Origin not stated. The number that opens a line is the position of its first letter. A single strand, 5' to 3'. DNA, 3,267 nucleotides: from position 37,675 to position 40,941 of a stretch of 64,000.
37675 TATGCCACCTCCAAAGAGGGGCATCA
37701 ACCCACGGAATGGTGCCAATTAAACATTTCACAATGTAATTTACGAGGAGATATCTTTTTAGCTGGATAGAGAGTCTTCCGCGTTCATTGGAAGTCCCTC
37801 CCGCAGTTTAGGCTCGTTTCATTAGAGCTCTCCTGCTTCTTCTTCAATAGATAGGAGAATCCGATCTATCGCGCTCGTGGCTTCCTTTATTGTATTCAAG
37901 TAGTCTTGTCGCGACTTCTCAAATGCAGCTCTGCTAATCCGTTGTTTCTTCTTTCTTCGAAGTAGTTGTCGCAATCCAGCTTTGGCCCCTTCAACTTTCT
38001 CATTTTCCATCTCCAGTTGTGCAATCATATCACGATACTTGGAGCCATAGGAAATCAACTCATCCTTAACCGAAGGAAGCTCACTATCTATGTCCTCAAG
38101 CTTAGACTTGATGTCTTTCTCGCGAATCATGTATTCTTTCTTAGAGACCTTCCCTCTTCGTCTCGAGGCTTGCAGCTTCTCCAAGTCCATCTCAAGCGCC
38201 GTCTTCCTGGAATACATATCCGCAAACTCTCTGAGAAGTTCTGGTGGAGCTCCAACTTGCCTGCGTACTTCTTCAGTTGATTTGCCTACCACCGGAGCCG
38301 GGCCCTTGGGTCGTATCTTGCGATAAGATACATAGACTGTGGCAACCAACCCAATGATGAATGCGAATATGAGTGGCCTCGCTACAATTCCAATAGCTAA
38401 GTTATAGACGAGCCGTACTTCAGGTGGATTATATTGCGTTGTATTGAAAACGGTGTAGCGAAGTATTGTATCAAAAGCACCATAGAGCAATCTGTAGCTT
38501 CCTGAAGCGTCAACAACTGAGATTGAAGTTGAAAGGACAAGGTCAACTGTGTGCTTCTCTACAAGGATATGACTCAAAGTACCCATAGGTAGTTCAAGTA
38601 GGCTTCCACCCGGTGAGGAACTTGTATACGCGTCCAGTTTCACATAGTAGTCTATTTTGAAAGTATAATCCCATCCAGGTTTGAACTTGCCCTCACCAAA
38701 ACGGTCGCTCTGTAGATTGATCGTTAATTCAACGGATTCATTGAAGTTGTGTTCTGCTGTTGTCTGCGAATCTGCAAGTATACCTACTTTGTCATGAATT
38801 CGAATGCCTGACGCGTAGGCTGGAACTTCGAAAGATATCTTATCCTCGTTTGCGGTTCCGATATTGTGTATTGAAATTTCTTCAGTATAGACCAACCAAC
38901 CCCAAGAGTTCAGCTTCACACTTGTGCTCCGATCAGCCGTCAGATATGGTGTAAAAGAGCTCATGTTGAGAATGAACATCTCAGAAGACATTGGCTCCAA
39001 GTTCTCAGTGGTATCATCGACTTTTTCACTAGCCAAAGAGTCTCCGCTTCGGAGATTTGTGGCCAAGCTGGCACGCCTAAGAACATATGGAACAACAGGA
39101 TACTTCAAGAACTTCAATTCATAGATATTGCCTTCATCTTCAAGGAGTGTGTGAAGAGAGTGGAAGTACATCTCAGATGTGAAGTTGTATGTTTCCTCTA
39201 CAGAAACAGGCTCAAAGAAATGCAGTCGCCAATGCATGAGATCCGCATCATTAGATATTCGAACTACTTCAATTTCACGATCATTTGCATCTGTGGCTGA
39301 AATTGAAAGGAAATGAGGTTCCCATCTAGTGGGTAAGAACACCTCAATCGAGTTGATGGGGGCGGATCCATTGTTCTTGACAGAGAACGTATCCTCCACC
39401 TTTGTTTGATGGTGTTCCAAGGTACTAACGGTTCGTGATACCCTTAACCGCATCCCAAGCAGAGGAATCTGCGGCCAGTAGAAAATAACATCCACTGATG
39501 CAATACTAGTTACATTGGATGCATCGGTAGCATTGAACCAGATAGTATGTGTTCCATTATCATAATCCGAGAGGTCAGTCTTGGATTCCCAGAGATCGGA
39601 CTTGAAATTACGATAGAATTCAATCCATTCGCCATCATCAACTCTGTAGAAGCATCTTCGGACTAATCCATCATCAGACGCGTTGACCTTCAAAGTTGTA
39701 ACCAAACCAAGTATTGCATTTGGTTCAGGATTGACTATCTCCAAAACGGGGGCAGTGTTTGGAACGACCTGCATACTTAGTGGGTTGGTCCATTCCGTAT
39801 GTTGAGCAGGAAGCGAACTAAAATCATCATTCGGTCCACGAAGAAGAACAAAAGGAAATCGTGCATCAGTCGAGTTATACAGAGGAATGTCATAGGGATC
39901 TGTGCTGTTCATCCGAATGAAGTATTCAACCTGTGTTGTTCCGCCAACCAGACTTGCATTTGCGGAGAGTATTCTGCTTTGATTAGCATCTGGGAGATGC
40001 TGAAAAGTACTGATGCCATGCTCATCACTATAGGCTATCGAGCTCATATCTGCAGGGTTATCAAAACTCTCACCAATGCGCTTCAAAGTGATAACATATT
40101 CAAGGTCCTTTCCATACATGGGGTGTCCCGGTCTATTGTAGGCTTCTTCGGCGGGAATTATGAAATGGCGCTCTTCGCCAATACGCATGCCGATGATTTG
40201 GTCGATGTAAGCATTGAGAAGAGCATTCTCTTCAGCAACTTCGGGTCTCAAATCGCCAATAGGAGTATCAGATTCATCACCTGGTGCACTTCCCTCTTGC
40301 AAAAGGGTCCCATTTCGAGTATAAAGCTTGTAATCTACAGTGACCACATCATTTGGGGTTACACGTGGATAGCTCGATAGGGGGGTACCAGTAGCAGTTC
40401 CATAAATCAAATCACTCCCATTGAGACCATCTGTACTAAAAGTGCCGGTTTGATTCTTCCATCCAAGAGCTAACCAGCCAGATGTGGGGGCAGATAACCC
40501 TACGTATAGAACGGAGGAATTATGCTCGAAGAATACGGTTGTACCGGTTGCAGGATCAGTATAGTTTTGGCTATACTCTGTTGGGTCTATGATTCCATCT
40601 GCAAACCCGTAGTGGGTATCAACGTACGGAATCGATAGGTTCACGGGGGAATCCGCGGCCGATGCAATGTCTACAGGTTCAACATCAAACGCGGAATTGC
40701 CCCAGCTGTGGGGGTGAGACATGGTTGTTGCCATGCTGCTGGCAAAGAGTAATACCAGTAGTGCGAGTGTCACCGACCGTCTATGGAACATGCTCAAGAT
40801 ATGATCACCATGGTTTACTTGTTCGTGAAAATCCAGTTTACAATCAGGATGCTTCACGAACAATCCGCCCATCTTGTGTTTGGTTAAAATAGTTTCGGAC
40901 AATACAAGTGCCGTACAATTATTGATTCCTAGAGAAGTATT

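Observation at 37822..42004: Ribophorin-I-like protein with eukaryote-like cytosolic helical tail, fused to DOMON-like and FKBP-like domains, divergent to an ALG7/AglH GlcNAc-1-P transferase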

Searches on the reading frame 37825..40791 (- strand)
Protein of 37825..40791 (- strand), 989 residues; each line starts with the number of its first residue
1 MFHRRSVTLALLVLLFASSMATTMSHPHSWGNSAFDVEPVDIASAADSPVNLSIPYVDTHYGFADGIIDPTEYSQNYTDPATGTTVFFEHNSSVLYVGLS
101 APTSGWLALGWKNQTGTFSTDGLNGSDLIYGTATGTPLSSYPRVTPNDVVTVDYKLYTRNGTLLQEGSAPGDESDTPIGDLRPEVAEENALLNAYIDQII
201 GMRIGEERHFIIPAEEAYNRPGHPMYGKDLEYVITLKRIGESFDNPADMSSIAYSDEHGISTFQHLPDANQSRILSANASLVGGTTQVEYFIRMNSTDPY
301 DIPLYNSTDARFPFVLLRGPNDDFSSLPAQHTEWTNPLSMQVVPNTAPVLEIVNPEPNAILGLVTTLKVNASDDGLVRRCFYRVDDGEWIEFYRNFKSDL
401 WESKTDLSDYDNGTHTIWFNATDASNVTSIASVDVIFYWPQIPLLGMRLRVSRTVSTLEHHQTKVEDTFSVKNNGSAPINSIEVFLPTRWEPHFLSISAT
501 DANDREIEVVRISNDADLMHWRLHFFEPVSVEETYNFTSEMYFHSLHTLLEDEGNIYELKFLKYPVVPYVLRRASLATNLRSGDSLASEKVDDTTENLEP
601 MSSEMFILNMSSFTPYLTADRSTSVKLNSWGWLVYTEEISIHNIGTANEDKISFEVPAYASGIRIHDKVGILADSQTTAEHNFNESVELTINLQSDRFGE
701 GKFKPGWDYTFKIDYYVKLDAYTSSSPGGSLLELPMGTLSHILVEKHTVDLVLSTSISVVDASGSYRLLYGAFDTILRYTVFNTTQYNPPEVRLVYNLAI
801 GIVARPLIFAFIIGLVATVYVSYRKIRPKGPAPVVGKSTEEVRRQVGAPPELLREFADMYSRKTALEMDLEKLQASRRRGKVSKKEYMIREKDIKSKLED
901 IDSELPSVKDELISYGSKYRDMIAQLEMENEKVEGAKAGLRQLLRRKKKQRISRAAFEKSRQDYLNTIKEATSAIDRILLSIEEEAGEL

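Call 5: search_protein_families(library=pfam, proteins=[window:37825-40791:-], max_evalue=1)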
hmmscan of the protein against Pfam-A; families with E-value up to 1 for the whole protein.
window:37825-40791:- (989 aa): 5 families
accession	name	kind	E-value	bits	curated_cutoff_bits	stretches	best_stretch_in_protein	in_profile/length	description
PF04597.19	Ribophorin_I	-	5.5e-08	32.8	25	2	650-754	258-354/437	Ribophorin I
PF17957.7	Big_7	-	7.1e-07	30.2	24.1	1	348-417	1-68/70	Bacterial Ig domain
PF00254.34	FKBP_C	-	3.8e-06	27.6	21.1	1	144-237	5-94/94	FKBP-type peptidyl-prolyl cis-trans isomerase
PF05120.17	GvpG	-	0.84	10.3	30.6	1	860-899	27-66/67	Gas vesicle protein G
PF17870.6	Insulin_TMD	-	0.96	10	33.4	0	800-831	15-47/47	Insulin receptor trans-membrane segment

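Call 6: search_protein_families(library=ncbifam, proteins=[window:37825-40791:-], max_evalue=1)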
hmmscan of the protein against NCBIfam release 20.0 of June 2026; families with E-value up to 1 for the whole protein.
window:37825-40791:- (989 aa): 1 family
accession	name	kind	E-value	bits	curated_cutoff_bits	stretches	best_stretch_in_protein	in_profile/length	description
NF045487.1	ASRP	equivalog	0.12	10.9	300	1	840-978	98-247/593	archaea-specific SMC-related protein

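Call 10: find_homologous_proteins(query=window:37825-40791:-, max_evalue=0.001)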
Query window:37825-40791:- (989 aa): 190 proteins with E <= 0.001 among 8000 candidates; the best 120 are listed.
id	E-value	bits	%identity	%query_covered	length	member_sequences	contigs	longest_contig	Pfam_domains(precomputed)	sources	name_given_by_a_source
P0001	0.0e+0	2089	92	100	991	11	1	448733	PF17957.8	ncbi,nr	ncbi:MAG: FKBP-type peptidyl-prolyl cis-trans isomerase [Candidatus Thorarchaeota archaeon]|nr:FKBP-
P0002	0.0e+0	1789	78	100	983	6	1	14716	PF00254.35,PF04597.20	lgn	-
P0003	0.0e+0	1218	54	100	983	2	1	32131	PF00254.35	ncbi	-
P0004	0.0e+0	1217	55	96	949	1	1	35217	PF00254.35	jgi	-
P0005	0.0e+0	1215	54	100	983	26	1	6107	PF00254.35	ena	-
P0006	0.0e+0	1211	54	100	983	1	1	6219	PF00254.35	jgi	jgi:hypothetical protein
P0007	0.0e+0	1209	54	100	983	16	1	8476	PF00254.35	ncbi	-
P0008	0.0e+0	1208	56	96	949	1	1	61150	PF00254.35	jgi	-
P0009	0.0e+0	1198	56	95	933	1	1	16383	PF00254.35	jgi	jgi:hypothetical protein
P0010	0.0e+0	1198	56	95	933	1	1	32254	PF00254.35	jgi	jgi:hypothetical protein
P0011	0.0e+0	1194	55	100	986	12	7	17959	PF17957.8,PF00254.35,PF04597.20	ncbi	ncbi:MAG: FKBP-type peptidyl-prolyl cis-trans isomerase [Candidatus Thorarchaeota archaeon]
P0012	0.0e+0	1192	54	100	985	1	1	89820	PF17957.8,PF00254.35,PF04597.20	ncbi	-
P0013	0.0e+0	1187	55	96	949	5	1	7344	PF00254.35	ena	-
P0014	0.0e+0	1183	54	99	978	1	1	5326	PF17957.8,PF00254.35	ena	-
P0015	0.0e+0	1178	53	99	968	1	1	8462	PF00254.35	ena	-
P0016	0.0e+0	1170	54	95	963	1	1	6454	PF00254.35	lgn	-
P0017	0.0e+0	1153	54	95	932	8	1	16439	PF00254.35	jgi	jgi:hypothetical protein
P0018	0.0e+0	1150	53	99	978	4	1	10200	PF00254.35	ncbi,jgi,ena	-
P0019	0.0e+0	1147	53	100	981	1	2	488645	PF00254.35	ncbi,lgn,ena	-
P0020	0.0e+0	1145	54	96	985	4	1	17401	PF00254.35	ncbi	ncbi:MAG: FKBP-type peptidyl-prolyl cis-trans isomerase [Candidatus Thorarchaeota archaeon]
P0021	0.0e+0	1140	54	96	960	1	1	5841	PF00254.35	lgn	-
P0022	0.0e+0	1133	54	96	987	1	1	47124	PF00254.35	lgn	-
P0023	0.0e+0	1130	53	96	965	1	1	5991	PF00254.35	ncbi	-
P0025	0.0e+0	1124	53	95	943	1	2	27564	PF17957.8,PF00254.35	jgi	jgi:hypothetical protein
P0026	0.0e+0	1124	53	95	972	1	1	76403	PF00254.35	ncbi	-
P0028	0.0e+0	1122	51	100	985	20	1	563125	PF00254.35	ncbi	ncbi:MAG: FKBP-type peptidyl-prolyl cis-trans isomerase [Candidatus Thorarchaeota archaeon]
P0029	0.0e+0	1118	53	100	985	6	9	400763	PF00254.35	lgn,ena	-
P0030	0.0e+0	1117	51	99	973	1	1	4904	PF00254.35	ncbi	-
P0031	0.0e+0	1117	53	100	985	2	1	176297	PF17957.8,PF00254.35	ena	-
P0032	0.0e+0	1116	52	96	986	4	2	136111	PF00254.35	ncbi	ncbi:MAG: FKBP-type peptidyl-prolyl cis-trans isomerase [Candidatus Thorarchaeota archaeon]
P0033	0.0e+0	1116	52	100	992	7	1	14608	PF17957.8,PF00254.35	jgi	jgi:hypothetical protein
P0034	0.0e+0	1112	52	100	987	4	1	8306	PF00254.35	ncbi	ncbi:MAG: FKBP-type peptidyl-prolyl cis-trans isomerase [Candidatus Thorarchaeota archaeon]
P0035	0.0e+0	1112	53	96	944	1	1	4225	PF00254.35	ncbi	-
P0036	0.0e+0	1106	53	96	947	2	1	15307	PF17957.8,PF00254.35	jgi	jgi:hypothetical protein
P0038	0.0e+0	1103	51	100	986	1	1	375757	PF00254.35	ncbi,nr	ncbi:MAG: hypothetical protein GF411_07310 [Candidatus Lokiarchaeota archaeon]|nr:hypothetical prote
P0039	0.0e+0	1103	50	100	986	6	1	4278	PF17957.8,PF00254.35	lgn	-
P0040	0.0e+0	1102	52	97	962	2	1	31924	PF00254.35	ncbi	-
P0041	0.0e+0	1101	52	96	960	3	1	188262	PF00254.35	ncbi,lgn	-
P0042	0.0e+0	1101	51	97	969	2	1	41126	PF00254.35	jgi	-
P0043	0.0e+0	1101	52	95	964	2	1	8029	PF00254.35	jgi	jgi:hypothetical protein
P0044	0.0e+0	1101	52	100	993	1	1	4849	PF17957.8,PF00254.35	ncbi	ncbi:MAG: FKBP-type peptidyl-prolyl cis-trans isomerase [Candidatus Thorarchaeota archaeon]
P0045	0.0e+0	1100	52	97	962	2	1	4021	PF00254.35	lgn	-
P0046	0.0e+0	1098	51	99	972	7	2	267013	PF17957.8,PF00254.35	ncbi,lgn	-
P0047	0.0e+0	1093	50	100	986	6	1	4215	PF00254.35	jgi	jgi:hypothetical protein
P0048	0.0e+0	1088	52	97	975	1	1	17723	PF00254.35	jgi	jgi:hypothetical protein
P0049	0.0e+0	1083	52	96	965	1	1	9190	PF00254.35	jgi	jgi:hypothetical protein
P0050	0.0e+0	1083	52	96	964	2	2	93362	PF00254.35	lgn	-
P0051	0.0e+0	1082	51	96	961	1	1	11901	PF00254.35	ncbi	-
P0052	0.0e+0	1081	52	96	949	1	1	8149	PF00254.35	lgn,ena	-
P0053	0.0e+0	1080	51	99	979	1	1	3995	PF17957.8,PF00254.35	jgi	jgi:hypothetical protein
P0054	0.0e+0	1078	51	95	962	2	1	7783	PF00254.35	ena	-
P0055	0.0e+0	1077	51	96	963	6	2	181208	PF00254.35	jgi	-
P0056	0.0e+0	1074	49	99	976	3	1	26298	PF00254.35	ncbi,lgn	-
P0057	0.0e+0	1073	51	96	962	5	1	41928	PF00254.35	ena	-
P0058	0.0e+0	1073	50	99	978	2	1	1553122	PF17957.8,PF00254.35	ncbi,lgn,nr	ncbi:MAG: FKBP-type peptidyl-prolyl cis-trans isomerase [Candidatus Thorarchaeota archaeon]|nr:FKBP-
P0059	0.0e+0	1071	52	96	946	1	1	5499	PF17957.8,PF00254.35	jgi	jgi:hypothetical protein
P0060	0.0e+0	1071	51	99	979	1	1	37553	PF17957.8,PF00254.35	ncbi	-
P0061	0.0e+0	1070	52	97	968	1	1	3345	PF17957.8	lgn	-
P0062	0.0e+0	1067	51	97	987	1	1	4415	PF00254.35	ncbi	-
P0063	0.0e+0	1066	50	99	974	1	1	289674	PF17957.8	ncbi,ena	-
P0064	0.0e+0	1066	51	99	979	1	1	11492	PF17957.8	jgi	jgi:hypothetical protein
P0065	0.0e+0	1066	51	100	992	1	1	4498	PF17957.8,PF00254.35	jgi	jgi:hypothetical protein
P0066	0.0e+0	1066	50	97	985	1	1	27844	PF00254.35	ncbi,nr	ncbi:MAG: FKBP-type peptidyl-prolyl cis-trans isomerase [Candidatus Thorarchaeota archaeon]|nr:FKBP-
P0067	0.0e+0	1060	51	99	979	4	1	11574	PF17957.8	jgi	jgi:hypothetical protein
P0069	0.0e+0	1058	50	100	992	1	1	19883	PF17957.8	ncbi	ncbi:MAG: Ig-like domain-containing protein [Candidatus Thorarchaeota archaeon]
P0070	0.0e+0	1057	51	99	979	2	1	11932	PF17957.8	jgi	jgi:hypothetical protein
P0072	0.0e+0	1054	50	100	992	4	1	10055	PF17957.8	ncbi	ncbi:MAG: Ig-like domain-containing protein [Promethearchaeota archaeon]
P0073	0.0e+0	1052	50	96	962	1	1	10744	PF00254.35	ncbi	-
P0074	0.0e+0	1051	52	97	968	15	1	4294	PF17957.8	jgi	jgi:hypothetical protein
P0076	0.0e+0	1049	50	100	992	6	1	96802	PF17957.8,PF00254.35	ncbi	ncbi:MAG: Ig-like domain-containing protein [Candidatus Thorarchaeota archaeon]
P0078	0.0e+0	1048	49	99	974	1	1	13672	PF00254.35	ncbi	-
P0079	0.0e+0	1047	51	94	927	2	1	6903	PF17957.8,PF00254.35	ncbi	-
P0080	0.0e+0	1041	50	96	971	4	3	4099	PF00254.35,PF04597.20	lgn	-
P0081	0.0e+0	1040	49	99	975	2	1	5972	PF00254.35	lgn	-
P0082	0.0e+0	1039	49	100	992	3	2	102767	PF17957.8,PF04597.20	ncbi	ncbi:MAG: Ig-like domain-containing protein [Promethearchaeota archaeon]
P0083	0.0e+0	1036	50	96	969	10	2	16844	PF00254.35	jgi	jgi:hypothetical protein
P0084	0.0e+0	1035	51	96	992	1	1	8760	PF00254.35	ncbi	ncbi:MAG: FKBP-type peptidyl-prolyl cis-trans isomerase [Promethearchaeota archaeon]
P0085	0.0e+0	1033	48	100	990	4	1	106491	PF00254.35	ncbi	ncbi:MAG: FKBP-type peptidyl-prolyl cis-trans isomerase [Candidatus Thorarchaeota archaeon]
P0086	0.0e+0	1033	51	96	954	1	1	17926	PF00254.35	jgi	jgi:hypothetical protein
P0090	0.0e+0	1029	50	96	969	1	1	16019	PF00254.35,PF04597.20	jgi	jgi:hypothetical protein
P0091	0.0e+0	1028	50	96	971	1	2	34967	PF00254.35,PF04597.20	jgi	jgi:hypothetical protein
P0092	0.0e+0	1025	50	95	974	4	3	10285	PF00254.35,PF04597.20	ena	-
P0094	0.0e+0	1024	50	95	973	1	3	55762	PF00254.35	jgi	jgi:hypothetical protein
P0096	0.0e+0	1022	50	99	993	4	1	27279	PF00254.35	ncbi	ncbi:MAG: FKBP-type peptidyl-prolyl cis-trans isomerase [Candidatus Thorarchaeota archaeon]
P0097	0.0e+0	1021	49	95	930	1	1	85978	PF00254.35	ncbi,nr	ncbi:MAG: FKBP-type peptidyl-prolyl cis-trans isomerase [Candidatus Thorarchaeota archaeon]|nr:FKBP-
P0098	0.0e+0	1019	50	96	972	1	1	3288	PF00254.35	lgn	-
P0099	0.0e+0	1019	50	95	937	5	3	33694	PF17957.8,PF00254.35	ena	-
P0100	0.0e+0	1019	50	96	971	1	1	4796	PF00254.35,PF04597.20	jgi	jgi:hypothetical protein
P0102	0.0e+0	1018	48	99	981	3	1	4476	PF00254.35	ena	-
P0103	0.0e+0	1015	50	96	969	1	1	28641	PF00254.35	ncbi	-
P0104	0.0e+0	1014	50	95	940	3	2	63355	PF00254.35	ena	-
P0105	0.0e+0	1014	53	85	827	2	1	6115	PF00254.35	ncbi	ncbi:MAG: FKBP-type peptidyl-prolyl cis-trans isomerase, partial [Candidatus Thorarchaeota archaeon]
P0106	0.0e+0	1013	49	96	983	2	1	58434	PF00254.35,PF04597.20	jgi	-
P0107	0.0e+0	1012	50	95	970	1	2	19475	PF00254.35,PF04597.20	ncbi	ncbi:MAG: FKBP-type peptidyl-prolyl cis-trans isomerase [Promethearchaeota archaeon]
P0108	1.4e-298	1011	50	96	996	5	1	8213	PF00254.35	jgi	-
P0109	1.4e-298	1011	49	100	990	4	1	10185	PF00254.35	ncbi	ncbi:MAG: FKBP-type peptidyl-prolyl cis-trans isomerase [Candidatus Thorarchaeota archaeon]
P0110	1.7e-298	1011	50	95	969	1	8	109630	PF00254.35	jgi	jgi:hypothetical protein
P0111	2.1e-298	1011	47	100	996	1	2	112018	PF00254.35,PF04597.20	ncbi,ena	-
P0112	2.3e-298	1010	49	96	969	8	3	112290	PF00254.35,PF04597.20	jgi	jgi:hypothetical protein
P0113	4.8e-298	1009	49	96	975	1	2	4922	PF00254.35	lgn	-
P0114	6.9e-298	1009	49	96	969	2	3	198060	PF00254.35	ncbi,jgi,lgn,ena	-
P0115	2.0e-297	1007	48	99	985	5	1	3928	PF00254.35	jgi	jgi:hypothetical protein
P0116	2.8e-297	1007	49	100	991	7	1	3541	PF00254.35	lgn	-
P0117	2.9e-297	1007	48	99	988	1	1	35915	PF00254.35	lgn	-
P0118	3.6e-297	1006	49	96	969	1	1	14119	PF00254.35,PF04597.20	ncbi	-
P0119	2.9e-296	1003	49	96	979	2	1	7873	PF00254.35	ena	-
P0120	3.5e-296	1003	50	95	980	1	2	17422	PF00254.35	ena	-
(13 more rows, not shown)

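Call 12: search_solved_structures(query=window:37825-40791:-, max_evalue=10, show_alignments=3)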
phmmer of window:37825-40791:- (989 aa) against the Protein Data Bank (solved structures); distinct sequences matched with E-value up to 10: 6.
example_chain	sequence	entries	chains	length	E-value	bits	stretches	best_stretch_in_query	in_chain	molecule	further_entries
8whn_A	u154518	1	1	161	9.8e-08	33.5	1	847-979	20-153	Ribophorin 1 superfamily protein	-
2mfr_A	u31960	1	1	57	0.83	10.6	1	797-832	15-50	Insulin receptor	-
3q8t_A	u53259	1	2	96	2.5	9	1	847-915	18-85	Beclin-1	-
9mnq_E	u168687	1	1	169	5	8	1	92-157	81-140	Hepatitis C virus envelope glycoprotein E2 core from genotype 6a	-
6bkb_E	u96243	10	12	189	6.3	7.7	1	95-157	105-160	Polyprotein | Envelope glycoprotein E2 | Hepatitis C virus envelope glycoprotein E2 core from genotype 6a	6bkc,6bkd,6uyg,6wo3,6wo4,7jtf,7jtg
5hhe_D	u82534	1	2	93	6.3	7.7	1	850-916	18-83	Beclin-1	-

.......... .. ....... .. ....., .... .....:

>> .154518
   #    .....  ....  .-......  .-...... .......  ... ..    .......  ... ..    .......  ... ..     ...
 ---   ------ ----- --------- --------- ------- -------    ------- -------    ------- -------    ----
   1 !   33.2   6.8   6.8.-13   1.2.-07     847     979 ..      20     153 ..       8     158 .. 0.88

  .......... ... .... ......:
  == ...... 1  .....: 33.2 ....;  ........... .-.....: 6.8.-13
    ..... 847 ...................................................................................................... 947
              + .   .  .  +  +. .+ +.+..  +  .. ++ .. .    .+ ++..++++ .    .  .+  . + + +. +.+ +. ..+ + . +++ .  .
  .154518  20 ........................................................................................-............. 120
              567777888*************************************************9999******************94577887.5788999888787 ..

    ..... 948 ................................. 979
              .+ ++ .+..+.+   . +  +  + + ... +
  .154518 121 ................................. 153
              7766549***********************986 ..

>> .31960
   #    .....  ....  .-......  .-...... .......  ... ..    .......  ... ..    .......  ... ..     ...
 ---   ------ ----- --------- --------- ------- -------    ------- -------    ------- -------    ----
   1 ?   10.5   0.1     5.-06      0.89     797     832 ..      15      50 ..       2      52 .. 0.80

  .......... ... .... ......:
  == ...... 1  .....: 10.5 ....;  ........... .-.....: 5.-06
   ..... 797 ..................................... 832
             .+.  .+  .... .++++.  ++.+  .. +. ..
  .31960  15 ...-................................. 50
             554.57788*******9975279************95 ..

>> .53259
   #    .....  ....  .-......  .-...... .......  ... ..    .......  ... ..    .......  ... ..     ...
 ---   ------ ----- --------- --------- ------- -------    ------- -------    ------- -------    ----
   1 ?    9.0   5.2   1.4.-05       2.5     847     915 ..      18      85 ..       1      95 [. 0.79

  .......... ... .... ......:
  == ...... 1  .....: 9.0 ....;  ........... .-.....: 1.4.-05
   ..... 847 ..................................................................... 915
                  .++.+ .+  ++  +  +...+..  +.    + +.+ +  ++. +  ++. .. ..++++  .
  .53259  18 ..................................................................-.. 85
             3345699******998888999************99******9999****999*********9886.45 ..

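Call 32: find_encoding_contigs(protein=P0058, flank=8000, max_places=2)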
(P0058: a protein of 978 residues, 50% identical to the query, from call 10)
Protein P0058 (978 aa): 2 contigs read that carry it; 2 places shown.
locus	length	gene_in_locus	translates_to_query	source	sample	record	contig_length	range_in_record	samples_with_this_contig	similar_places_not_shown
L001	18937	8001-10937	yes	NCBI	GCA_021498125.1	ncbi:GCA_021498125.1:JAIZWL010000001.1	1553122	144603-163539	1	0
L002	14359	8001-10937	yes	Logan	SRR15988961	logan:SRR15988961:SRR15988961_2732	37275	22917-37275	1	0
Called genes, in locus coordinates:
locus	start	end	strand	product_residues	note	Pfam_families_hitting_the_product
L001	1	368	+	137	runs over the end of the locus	PF01873:eIF-5_eIF-2B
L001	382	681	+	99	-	PF04242:DUF424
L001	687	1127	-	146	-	PF02001:DUF134, PF08271:Zn_Ribbon_TF (faint)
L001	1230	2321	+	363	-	PF04981:NMD3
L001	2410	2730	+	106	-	PF01176:eIF-1a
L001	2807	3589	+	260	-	PF01163:RIO1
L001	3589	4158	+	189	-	PF00013:KH_1, PF22675:KH-I_KHDC4-BBP (faint), PF21800:KH_KRR1_2nd (weak), PF22891:KH_PNO1_2nd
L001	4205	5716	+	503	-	PF02518:HATPase_c, PF13589:HATPase_c_3 (weak), PF09239:Topo-VIb_trans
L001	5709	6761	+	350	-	PF04406:TP6A_N, PF21180:TOP6A-Spo11_Toprim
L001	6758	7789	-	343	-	PF00953:Glycos_transf_4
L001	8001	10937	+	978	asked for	PF00254:FKBP_C (weak), PF17957:Big_7 (faint)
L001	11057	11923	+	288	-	-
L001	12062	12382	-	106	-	PF03966:Trm112p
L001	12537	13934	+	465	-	PF02347:GDC-P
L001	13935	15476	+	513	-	PF02347:GDC-P, PF00266:Aminotran_5 (weak), PF21478:GcvP2_C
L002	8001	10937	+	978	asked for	PF00254:FKBP_C (weak), PF17957:Big_7 (faint)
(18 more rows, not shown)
